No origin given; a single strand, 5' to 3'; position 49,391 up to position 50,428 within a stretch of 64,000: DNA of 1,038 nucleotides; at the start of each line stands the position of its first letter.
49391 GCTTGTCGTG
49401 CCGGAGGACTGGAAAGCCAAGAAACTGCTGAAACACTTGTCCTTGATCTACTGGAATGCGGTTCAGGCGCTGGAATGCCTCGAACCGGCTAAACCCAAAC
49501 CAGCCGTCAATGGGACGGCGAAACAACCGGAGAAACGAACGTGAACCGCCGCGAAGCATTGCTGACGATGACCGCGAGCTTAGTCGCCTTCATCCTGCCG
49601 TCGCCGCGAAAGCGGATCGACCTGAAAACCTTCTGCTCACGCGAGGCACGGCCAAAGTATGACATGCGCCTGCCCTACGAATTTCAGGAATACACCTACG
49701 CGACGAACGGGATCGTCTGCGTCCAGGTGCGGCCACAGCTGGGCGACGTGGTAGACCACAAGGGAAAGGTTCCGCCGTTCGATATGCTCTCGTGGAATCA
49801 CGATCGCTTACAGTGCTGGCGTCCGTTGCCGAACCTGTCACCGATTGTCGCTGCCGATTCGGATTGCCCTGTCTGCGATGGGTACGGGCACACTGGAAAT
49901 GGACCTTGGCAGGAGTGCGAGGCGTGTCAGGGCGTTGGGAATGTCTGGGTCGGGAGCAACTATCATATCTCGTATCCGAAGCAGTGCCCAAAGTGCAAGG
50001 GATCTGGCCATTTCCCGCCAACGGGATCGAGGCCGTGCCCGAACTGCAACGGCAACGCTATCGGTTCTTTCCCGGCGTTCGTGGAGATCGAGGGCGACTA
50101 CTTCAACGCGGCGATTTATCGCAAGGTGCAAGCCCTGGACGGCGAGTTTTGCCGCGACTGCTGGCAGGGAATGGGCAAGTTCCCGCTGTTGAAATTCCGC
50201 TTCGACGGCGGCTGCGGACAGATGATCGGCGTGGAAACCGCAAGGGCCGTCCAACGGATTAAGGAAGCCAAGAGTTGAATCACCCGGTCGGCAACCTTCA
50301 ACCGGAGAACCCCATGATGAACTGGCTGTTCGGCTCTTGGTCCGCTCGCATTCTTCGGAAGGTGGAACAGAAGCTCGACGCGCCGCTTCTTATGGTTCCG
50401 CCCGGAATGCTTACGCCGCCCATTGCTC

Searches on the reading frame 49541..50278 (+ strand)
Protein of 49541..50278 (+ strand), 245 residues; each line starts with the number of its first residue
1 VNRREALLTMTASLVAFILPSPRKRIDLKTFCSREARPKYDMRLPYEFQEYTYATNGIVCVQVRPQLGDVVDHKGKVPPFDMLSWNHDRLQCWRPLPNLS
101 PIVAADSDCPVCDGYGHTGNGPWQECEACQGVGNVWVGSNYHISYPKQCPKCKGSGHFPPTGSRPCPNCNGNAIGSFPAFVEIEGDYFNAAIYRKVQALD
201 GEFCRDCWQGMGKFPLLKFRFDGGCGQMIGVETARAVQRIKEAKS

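Call 71: search_protein_families(library=pfam, proteins=[window:49541-50278:+], max_evalue=0.001)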
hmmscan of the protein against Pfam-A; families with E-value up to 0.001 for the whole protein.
window:49541-50278:+ (245 aa): 2 families
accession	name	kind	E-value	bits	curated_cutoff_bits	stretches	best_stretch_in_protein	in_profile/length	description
PF00684.25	DnaJ_CXXCXGXG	-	3e-08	34.2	32.7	1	109-172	1-64/65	DnaJ central domain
PF15777.11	Anti-TRAP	-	0.00027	21.3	32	1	148-172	12-39/59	Tryptophan RNA-binding attenuator protein inhibitory protein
